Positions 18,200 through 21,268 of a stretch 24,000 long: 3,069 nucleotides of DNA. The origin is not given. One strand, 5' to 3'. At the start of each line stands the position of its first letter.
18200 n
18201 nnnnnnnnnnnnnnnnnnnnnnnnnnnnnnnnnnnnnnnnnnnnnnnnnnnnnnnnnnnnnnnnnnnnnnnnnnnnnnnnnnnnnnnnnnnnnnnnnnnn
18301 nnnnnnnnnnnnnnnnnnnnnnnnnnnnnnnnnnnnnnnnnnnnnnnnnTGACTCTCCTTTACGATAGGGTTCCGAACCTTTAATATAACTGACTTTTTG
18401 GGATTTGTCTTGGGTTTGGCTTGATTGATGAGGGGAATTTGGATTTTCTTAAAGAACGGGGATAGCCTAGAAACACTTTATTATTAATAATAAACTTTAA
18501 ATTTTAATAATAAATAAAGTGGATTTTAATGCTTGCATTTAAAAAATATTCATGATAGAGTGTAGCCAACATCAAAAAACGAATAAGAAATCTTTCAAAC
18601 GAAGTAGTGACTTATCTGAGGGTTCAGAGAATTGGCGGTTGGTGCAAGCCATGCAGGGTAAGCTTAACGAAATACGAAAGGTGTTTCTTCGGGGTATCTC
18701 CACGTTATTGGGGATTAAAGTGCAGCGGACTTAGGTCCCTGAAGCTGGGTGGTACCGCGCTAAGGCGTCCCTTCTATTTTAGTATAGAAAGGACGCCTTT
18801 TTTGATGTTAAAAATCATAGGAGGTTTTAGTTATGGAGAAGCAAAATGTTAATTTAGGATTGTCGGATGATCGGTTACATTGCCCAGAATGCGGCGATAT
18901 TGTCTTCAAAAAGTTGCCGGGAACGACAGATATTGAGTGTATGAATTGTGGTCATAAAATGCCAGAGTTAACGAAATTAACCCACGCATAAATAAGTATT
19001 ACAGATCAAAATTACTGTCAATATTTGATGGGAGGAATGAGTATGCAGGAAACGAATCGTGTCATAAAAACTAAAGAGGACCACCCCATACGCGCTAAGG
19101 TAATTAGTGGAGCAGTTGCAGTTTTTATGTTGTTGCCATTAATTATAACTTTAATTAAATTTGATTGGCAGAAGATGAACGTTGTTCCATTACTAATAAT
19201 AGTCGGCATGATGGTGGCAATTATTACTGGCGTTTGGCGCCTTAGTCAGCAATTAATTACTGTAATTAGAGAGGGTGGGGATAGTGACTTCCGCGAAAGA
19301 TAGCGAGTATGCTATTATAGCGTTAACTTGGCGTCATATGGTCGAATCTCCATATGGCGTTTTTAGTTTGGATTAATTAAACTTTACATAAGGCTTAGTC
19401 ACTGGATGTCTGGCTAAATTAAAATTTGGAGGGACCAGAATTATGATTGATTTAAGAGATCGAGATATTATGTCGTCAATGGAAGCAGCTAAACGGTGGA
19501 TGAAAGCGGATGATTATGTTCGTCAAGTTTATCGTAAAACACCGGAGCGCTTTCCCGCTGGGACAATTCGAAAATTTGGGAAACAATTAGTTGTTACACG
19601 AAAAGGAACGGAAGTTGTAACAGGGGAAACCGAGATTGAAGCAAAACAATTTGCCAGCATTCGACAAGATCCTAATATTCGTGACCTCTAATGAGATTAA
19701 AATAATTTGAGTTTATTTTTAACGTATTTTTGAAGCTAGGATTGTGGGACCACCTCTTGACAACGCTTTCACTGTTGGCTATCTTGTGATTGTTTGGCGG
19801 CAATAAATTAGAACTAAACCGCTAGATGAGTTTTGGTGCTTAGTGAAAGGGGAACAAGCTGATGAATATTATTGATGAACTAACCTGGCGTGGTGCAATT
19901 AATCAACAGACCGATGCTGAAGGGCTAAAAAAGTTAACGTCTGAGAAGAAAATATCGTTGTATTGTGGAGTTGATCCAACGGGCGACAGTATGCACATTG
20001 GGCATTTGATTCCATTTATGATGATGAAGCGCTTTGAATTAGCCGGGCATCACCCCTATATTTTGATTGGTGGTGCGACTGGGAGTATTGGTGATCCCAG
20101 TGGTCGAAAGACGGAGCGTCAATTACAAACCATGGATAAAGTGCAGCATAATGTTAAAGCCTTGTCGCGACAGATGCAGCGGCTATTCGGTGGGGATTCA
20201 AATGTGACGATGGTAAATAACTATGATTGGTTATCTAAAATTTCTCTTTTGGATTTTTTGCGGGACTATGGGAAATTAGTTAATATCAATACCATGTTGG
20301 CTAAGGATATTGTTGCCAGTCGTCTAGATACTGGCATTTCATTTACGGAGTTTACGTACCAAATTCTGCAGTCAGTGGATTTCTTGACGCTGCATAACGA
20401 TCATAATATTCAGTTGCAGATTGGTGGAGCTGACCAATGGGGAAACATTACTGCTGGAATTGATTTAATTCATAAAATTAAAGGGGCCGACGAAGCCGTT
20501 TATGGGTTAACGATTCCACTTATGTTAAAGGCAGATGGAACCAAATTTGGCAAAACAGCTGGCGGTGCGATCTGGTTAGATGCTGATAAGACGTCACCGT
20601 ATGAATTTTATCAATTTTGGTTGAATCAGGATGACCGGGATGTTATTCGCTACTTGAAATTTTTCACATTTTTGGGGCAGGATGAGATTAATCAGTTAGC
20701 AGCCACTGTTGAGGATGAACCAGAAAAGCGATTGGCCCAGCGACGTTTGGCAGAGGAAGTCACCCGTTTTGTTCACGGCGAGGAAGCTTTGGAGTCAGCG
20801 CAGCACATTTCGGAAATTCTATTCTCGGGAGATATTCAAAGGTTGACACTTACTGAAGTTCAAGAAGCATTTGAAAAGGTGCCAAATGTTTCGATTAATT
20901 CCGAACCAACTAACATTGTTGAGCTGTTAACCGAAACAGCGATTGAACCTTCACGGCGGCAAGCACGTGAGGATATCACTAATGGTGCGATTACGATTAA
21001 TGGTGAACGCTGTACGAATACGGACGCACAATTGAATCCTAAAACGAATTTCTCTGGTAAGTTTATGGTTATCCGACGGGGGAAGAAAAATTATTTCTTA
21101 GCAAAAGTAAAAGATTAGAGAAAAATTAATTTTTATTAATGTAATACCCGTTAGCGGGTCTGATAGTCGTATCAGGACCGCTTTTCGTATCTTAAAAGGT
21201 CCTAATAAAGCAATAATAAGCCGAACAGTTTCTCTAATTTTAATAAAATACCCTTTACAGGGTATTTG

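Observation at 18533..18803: Complete tyrosine-specifier T-box riboswitch at the edge of the tyramine locus, about 1 kb away from tyrS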

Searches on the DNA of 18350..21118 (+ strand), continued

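Call 70: search_rna_families(sources=[L097, L100, L101, L102, L103, L104], threshold=evalue, max_evalue=0.001, show_alignments=5)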
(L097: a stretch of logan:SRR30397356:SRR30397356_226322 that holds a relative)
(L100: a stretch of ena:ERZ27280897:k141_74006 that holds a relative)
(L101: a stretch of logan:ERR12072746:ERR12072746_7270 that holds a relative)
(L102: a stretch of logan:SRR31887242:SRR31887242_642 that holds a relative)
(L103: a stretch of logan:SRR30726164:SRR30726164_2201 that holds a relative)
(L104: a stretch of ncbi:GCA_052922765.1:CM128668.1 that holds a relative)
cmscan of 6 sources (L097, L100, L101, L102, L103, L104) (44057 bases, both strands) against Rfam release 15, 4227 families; matches with E-value up to 0.001: 7.
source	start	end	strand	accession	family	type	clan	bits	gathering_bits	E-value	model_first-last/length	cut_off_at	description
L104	3954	4142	-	RF00230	T-box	Cis-reg; leader;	-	94.1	93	1.7e-19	1-219/219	no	T-box leader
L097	2620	2862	+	RF00230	T-box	Cis-reg; leader;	-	85.7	93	2.5e-17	1-219/219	no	T-box leader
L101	4520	4715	+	RF00230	T-box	Cis-reg; leader;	-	74.4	93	2.1e-14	1-219/219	no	T-box leader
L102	4561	4750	+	RF00230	T-box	Cis-reg; leader;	-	71.7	93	1e-13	1-219/219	no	T-box leader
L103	956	1145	+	RF00230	T-box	Cis-reg; leader;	-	71.7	93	1e-13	1-219/219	no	T-box leader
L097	4532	4725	+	RF00230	T-box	Cis-reg; leader;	-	70.1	93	2.6e-13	1-219/219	no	T-box leader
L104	4422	4606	+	RF00230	T-box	Cis-reg; leader;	-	65.3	93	4.6e-12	1-219/219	no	T-box leader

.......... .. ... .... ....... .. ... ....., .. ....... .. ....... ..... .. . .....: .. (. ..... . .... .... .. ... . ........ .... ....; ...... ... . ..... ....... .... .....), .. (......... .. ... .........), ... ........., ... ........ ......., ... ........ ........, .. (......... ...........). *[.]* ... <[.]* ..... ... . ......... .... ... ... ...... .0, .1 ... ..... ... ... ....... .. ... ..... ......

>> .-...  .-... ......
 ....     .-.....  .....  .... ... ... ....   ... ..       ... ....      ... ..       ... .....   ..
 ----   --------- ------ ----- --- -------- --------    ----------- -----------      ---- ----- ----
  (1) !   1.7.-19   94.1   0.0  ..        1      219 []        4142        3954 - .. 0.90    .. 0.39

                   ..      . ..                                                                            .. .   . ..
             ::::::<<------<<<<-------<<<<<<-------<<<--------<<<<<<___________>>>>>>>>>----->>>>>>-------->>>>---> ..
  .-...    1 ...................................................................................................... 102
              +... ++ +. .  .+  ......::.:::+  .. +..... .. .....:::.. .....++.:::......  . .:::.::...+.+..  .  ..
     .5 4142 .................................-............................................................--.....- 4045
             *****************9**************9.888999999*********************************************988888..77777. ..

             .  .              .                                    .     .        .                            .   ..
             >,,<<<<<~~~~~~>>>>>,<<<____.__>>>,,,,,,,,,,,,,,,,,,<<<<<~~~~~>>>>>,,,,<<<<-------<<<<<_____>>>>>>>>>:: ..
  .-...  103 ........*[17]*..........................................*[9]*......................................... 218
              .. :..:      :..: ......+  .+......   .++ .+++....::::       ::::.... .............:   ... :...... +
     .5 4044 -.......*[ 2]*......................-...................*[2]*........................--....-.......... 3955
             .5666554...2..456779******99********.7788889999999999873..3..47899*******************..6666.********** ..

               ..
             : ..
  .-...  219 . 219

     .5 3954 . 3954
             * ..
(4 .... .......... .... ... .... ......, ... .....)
